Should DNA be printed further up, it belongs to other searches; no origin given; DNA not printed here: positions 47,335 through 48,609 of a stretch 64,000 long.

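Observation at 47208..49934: Translationally coupled module: Pif1-like helicase, stand-alone Spo11/TopoVI-A-like protein, Zn-ribbon protein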

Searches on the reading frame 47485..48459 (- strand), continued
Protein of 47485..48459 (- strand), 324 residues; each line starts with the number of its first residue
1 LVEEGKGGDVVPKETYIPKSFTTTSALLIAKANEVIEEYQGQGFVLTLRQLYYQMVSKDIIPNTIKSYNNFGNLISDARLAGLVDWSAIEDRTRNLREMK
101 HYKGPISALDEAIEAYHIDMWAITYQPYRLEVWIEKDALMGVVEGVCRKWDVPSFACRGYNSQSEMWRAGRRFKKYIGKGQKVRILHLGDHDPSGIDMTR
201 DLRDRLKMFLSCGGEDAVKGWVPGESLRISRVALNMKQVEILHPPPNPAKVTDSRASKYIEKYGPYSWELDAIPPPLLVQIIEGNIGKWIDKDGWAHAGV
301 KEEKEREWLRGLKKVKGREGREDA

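Call 55: search_protein_families(library=pfam, alignment_id=A3, max_evalue=0.00001)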
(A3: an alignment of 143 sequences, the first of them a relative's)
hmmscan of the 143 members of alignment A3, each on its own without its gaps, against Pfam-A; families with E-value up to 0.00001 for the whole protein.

A. member 1, L001:1315-3075:+ (586 aa): 1 family
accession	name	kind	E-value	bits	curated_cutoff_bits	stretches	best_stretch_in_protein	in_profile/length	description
PF02867.20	Ribonuc_red_lgC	-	3.1e-113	379.6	23.9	2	80-464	3-416/523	Ribonucleotide reductase, barrel domain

B. families by the number of members that match (of 143 scanned): 49 families (the first 25 are shown)
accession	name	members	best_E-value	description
PF00271.37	Helicase_C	4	1.1e-10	Helicase conserved C-terminal domain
PF13479.12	AAA_24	3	1.6e-41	AAA domain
PF00176.29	SNF2-rel_dom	3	5.2e-32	SNF2-related domain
PF01555.25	N6_N4_Mtase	3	8.9e-28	DNA methylase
PF02195.25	ParB_N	3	3e-19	ParB N-terminal domain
PF17762.8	HTH_ParB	3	7.1e-12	ParB HTH domain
PF07505.17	DUF5131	2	3.2e-75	Protein of unknown function (DUF5131)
PF06067.16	DUF932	2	1.7e-31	Domain of unknown function (DUF932)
PF07463.16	NUMOD4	2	8.7e-17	NUMOD4 motif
PF05866.16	RusA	2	3.1e-15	Endodeoxyribonuclease RusA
PF09588.16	YqaJ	2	1.1e-14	YqaJ-like viral recombinase domain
PF13597.11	NRDD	1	1.5e-113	Anaerobic ribonucleoside-triphosphate reductase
PF02867.20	Ribonuc_red_lgC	1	3.1e-113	Ribonucleotide reductase, barrel domain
PF06508.19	QueC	1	1.5e-50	Queuosine biosynthesis protein QueC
PF00239.26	Resolvase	1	3e-38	Resolvase, N terminal domain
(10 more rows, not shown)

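Call 62: fold_search(model_id=the predicted structure, library=viral)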
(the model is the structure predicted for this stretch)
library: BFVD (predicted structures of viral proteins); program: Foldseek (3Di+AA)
matches with E <= 10: 326; with E <= 0.001: 0
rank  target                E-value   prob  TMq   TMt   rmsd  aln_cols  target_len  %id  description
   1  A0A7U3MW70            1.3e-03  1.00  0.21  0.41  18.8       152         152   27  (no name in the UniProt tables at hand)
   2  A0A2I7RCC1            9.9e-02  0.35  0.19  0.15   9.6       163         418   12  (no name in the UniProt tables at hand)
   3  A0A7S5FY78            1.1e-01  0.38  0.18  0.10  16.5       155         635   14  (no name in the UniProt tables at hand)
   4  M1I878                1.9e-01  0.28  0.21  0.27  10.7       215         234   10  (no name in the UniProt tables at hand)
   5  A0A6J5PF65            1.9e-01  0.25  0.17  0.19   5.9       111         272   10  Putative DnaG-like primase [uncultured Caudovirales phage]
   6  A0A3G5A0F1            2.5e-01  0.15  0.16  0.13  18.9       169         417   12  Uncharacterized protein [Harvfovirus sp.]
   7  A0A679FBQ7            3.0e-01  0.23  0.17  0.16   7.7       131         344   11  Primase/helicase [Cronobacter phage vB_CsaP_009]
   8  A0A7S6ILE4            3.0e-01  0.14  0.15  0.15  15.2       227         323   11  (no name in the UniProt tables at hand)
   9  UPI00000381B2         3.0e-01  0.06  0.13  0.10  19.6       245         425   12  (no name look-up for this kind of identifier)
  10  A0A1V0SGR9            3.2e-01  0.16  0.16  0.32   8.4       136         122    9  Putative sensor histidine kinase [Hokovirus HKV1]
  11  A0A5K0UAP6            3.7e-01  0.21  0.21  0.15  13.0       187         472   12  Putative phosphatase [Yasminevirus sp. GU-2018]
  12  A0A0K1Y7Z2            3.7e-01  0.03  0.09  0.07  23.9       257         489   12  (no name in the UniProt tables at hand)
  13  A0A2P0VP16            3.9e-01  0.08  0.16  0.07  21.1       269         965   10  TIR/WD40 domain-containing protein [Tetraselmis virus 1]
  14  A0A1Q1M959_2          3.9e-01  0.08  0.14  0.04  24.0       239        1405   10  Replicase [Agaricus bisporus endornavirus 1]
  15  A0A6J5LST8            4.7e-01  0.14  0.17  0.31   6.5       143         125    8  Cyclic-phosphate processing Receiver domain-containing protein [uncultured Caudovirales phage]
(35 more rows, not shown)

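Call 73: search_dna_similar(query=window:47485-48429:-, collection=plasmids, mode=protein, max_rows=25, max_evalue=0.01, rows=spread)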
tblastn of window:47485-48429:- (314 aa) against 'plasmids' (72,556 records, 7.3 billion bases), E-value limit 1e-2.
Records with a match: 49; places in all: 54; records where one place covers at least 80% of the query: 41.
Best place of each record, by identity: <60% 49.
By first word of the organism name: Streptomyces 40; uncultured 2; Kitasatospora 2; Paenibacillus 1; Vibrio 1; Rubrobacter 1; Cupriavidus 1; Saccharopolyspora 1.
By predicted mobility (MOB-suite, as given by PLSDB): non-mobilizable 36; mobilizable 10; conjugative 3.
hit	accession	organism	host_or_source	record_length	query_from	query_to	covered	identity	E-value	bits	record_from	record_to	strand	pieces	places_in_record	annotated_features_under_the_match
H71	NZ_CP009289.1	Paenibacillus durus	marine sediment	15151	3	299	95%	48.5%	4e-85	286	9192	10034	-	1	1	hypothetical protein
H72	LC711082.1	uncultured archaeon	-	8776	18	283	85%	29.9%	4e-21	100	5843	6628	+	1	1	Topo Mini-A/DNA topoisomerase VI, Type II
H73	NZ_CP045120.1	Rubrobacter tropicus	single pure culture,marine sediment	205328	6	297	93%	26.6%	4e-22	103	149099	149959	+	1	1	hypothetical protein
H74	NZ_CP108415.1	Streptomyces sp. NBC_01298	-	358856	2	296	94%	25.9%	9e-17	88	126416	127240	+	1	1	hypothetical protein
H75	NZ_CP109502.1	Streptomyces sp. NBC_01426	-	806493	14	299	91%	26.6%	4e-22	103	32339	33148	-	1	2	hypothetical protein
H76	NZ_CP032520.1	Cupriavidus oxalaticus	cell culture,activated sludge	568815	37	296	83%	28.7%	5e-18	92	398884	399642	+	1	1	hypothetical protein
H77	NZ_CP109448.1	Streptomyces canus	-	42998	21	299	89%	26.4%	1e-13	79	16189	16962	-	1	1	hypothetical protein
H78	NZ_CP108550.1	Streptomyces sp. NBC_01210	-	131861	18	299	90%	26.0%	5e-17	89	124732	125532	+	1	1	hypothetical protein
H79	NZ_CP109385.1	Streptomyces sp. NBC_01544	-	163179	18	313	94%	24.4%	6e-12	74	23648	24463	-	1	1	hypothetical protein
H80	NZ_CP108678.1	Streptomyces sp. NBC_01216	-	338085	36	311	88%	26.1%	6e-16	86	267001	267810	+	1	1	hypothetical protein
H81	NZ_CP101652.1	Streptomyces sp. CRCS-T-1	Pure culture,soil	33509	18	304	91%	25.0%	2e-14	81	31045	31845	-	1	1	hypothetical protein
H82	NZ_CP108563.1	Kitasatospora purpeofusca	-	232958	37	305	86%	26.5%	1e-17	91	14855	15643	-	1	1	hypothetical protein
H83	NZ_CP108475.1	Streptomyces sp. NBC_01255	-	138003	18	296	89%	25.3%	5e-14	80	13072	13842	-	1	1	hypothetical protein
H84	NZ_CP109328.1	Streptomyces sp. NBC_01591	-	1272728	18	304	91%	24.3%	1e-10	69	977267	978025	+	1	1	none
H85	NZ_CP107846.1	Streptomyces sp. NBC_00513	-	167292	18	305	92%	24.1%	3e-13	77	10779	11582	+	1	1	hypothetical protein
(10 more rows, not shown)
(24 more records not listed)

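Call 74: get_annotated_region(hit=H72, flank=4000)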
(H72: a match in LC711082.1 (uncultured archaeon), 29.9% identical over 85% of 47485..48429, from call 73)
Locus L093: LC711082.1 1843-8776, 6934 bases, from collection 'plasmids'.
description: MAG: Uncultured archaeon 7H_11 plasmid P-7H_11 DNA, complete sequence
organism: uncultured archaeon (NCBI taxid 115547)
taxonomy: Archaea; ; ; ; ; ; uncultured archaeon
host: -; source: -; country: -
typing (MOB-suite, as given by PLSDB): non-mobilizable
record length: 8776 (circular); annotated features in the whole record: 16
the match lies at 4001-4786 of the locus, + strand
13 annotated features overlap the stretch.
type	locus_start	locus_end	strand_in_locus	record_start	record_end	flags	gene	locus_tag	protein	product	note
CDS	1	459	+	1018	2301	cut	-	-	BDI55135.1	hypothetical protein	-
CDS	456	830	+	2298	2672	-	-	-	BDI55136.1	hypothetical protein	-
CDS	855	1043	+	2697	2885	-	-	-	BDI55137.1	Zn finger protein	-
CDS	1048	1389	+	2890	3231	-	-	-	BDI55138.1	hypothetical protein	-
CDS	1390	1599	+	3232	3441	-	-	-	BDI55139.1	hypothetical protein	-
CDS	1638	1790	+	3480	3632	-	-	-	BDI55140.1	hypothetical protein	-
CDS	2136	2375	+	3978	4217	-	-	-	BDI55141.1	hypothetical protein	-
CDS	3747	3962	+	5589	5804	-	-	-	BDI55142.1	hypothetical protein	-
CDS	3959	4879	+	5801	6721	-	-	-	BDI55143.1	Topo Mini-A/DNA topoisomerase VI, Type II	-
CDS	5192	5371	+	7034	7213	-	-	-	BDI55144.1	hypothetical protein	-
CDS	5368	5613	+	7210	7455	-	-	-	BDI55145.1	hypothetical protein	-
CDS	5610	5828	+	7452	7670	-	-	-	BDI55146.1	hypothetical protein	-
CDS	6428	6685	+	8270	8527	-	-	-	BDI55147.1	hypothetical protein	-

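Call 75: get_annotated_region(hit=H73, flank=3000)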
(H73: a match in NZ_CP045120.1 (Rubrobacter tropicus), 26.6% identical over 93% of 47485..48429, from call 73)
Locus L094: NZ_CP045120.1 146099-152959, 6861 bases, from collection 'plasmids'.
description: Rubrobacter tropicus strain SCSIO 52909 plasmid unnamed1, complete sequence
organism: Rubrobacter tropicus (NCBI taxid 2653851)
taxonomy: Bacteria; Actinomycetota; Rubrobacteria; Rubrobacterales; Rubrobacteraceae; Rubrobacter; Rubrobacter tropicus
host: -; source: single pure culture,marine sediment; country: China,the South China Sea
typing (MOB-suite, as given by PLSDB): non-mobilizable
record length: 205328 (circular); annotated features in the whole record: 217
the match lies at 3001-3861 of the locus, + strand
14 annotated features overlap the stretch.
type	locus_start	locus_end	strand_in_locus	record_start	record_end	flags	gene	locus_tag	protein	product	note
CDS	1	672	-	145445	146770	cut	-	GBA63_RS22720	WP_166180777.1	ATP-binding protein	-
CDS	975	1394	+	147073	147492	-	-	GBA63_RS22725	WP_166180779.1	hypothetical protein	-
CDS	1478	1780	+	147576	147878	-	-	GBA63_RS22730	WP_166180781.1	MJ0042-type zinc finger domain-containing protein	-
CDS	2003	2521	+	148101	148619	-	-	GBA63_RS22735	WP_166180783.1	hypothetical protein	-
CDS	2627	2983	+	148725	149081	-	-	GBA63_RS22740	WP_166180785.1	hypothetical protein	-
CDS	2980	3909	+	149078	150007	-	-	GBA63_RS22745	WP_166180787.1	hypothetical protein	-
CDS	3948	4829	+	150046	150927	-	-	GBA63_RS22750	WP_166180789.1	hypothetical protein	-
CDS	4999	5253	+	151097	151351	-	-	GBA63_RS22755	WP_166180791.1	hypothetical protein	-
CDS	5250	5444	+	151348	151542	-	-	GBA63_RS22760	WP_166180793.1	hypothetical protein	-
CDS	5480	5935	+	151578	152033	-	-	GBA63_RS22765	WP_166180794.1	hypothetical protein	-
CDS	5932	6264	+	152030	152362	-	-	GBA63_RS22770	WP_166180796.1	hypothetical protein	-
CDS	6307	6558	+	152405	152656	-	-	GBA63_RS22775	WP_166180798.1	hypothetical protein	-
CDS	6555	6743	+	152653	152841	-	-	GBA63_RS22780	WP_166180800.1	hypothetical protein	-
CDS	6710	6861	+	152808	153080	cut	-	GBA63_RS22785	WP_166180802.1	hypothetical protein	-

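Call 76: get_annotated_region(hit=H75, flank=3000)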
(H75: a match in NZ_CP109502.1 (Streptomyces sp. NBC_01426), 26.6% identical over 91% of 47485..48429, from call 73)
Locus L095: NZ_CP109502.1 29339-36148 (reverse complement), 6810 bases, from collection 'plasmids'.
description: Streptomyces sp. NBC_01426 plasmid unnamed2, complete sequence
organism: Streptomyces sp. NBC_01426 (NCBI taxid 2975866)
taxonomy: Bacteria; Actinomycetota; Actinomycetes; Kitasatosporales; Streptomycetaceae; Streptomyces; Streptomyces sp. NBC 01426
host: -; source: -; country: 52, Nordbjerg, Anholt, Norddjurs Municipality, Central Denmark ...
typing (MOB-suite, as given by PLSDB): non-mobilizable
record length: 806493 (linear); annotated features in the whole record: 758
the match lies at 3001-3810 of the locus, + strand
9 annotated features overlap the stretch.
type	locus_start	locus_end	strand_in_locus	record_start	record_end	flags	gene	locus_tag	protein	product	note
CDS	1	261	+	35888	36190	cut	-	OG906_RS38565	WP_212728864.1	hypothetical protein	-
CDS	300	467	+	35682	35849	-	-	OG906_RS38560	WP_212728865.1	hypothetical protein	-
CDS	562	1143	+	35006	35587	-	-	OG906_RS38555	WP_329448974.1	hypothetical protein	-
CDS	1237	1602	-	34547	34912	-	-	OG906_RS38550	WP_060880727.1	hypothetical protein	-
CDS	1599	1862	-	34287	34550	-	-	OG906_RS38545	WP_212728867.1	hypothetical protein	-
CDS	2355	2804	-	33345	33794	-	-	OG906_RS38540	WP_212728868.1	hypothetical protein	-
CDS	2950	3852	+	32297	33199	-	-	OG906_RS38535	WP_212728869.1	hypothetical protein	-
CDS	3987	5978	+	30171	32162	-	-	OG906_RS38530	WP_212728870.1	AAA family ATPase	-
CDS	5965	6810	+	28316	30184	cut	-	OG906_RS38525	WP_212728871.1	ATP-dependent helicase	-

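Call 77: get_annotated_region(hit=H76, flank=3000)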
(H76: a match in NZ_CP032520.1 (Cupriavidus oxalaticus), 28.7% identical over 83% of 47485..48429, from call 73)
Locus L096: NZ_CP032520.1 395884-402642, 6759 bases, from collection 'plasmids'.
description: Cupriavidus oxalaticus strain T2 plasmid unnamed1, complete sequence
organism: Cupriavidus oxalaticus (NCBI taxid 96344)
taxonomy: Bacteria; Pseudomonadota; Betaproteobacteria; Burkholderiales; Burkholderiaceae; Cupriavidus; Cupriavidus oxalaticus
host: -; source: cell culture,activated sludge; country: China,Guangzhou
typing (MOB-suite, as given by PLSDB): conjugative; relaxase MOBH,MOBP; mating-pair formation MPF_T
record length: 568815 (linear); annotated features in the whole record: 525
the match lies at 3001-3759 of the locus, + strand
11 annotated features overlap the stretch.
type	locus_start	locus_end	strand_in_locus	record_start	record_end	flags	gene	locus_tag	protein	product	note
CDS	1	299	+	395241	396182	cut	-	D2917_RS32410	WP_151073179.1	toprim domain-containing protein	-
CDS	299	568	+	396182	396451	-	-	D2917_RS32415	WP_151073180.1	hypothetical protein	-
CDS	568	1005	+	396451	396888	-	-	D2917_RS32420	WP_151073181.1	hypothetical protein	-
CDS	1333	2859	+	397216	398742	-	-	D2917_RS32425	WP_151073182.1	DEAD/DEAH box helicase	-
CDS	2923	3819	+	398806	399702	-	-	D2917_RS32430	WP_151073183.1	hypothetical protein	-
CDS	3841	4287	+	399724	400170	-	-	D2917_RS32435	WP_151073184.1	hypothetical protein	-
CDS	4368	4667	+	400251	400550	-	-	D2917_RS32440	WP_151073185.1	hypothetical protein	-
CDS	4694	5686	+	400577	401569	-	-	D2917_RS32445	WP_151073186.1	phage major capsid protein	GO:0019068 - virion assembly [Evidence IEA]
CDS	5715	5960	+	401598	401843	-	-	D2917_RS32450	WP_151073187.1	hypothetical protein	-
CDS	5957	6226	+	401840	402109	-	-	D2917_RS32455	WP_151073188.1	hypothetical protein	-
CDS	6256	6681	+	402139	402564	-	-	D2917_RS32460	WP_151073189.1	hypothetical protein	-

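Call 79: search_solved_structures(query=A4, max_evalue=10, show_alignments=3)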
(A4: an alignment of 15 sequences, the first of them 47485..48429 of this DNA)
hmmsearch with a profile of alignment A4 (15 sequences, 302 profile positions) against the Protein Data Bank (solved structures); distinct sequences matched with E-value up to 10: 2.
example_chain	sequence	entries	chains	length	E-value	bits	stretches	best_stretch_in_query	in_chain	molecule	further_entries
1d3y_A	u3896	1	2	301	0.3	13.5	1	155-233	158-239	DNA TOPOISOMERASE VI A SUBUNIT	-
9zem_A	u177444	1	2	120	2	10.8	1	205-271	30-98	HeliScrew4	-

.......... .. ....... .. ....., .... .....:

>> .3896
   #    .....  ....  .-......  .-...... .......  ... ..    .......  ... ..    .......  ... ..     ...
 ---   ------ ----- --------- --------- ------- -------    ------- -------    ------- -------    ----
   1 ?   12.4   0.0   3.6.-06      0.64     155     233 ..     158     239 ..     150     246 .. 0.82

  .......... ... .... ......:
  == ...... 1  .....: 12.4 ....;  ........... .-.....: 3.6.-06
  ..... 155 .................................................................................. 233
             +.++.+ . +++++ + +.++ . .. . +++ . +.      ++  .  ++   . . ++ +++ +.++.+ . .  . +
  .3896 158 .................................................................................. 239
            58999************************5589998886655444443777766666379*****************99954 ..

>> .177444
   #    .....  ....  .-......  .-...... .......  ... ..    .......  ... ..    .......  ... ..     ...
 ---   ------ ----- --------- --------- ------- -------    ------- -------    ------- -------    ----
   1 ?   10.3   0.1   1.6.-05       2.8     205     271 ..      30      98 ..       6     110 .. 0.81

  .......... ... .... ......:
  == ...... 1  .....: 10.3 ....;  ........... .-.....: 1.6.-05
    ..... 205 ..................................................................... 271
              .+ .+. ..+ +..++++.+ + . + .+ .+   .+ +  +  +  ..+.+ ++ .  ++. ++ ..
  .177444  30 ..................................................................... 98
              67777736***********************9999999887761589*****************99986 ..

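Call 80: get_annotated_region(hit=H74, flank=5000)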
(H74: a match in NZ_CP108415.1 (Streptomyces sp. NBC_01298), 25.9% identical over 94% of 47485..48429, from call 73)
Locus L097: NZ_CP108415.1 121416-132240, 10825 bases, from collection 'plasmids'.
description: Streptomyces sp. NBC_01298 plasmid unnamed1, complete sequence
organism: Streptomyces sp. NBC_01298 (NCBI taxid 2903817)
taxonomy: Bacteria; Actinomycetota; Actinomycetes; Kitasatosporales; Streptomycetaceae; Streptomyces; Streptomyces sp. NBC 01298
host: -; source: -; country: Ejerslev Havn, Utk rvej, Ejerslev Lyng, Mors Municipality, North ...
typing (MOB-suite, as given by PLSDB): non-mobilizable
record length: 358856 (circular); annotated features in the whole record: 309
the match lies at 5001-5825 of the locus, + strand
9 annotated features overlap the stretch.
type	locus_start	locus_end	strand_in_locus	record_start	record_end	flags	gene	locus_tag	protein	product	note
CDS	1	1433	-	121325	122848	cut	-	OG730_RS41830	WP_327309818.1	DNA polymerase Y family protein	-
CDS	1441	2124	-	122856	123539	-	-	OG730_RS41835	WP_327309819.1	hypothetical protein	-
CDS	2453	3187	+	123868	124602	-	-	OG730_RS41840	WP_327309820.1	hypothetical protein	-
CDS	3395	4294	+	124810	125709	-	-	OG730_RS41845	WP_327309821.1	hypothetical protein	-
CDS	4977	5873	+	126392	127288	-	-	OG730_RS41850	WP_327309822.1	hypothetical protein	-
CDS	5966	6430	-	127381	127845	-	-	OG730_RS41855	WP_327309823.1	hypothetical protein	-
CDS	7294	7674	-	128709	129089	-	-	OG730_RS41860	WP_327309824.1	fic family toxin-antitoxin system, toxin component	-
CDS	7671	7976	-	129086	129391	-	-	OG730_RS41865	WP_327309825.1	hypothetical protein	-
CDS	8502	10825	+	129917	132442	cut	-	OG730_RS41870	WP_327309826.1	DEAD/DEAH box helicase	-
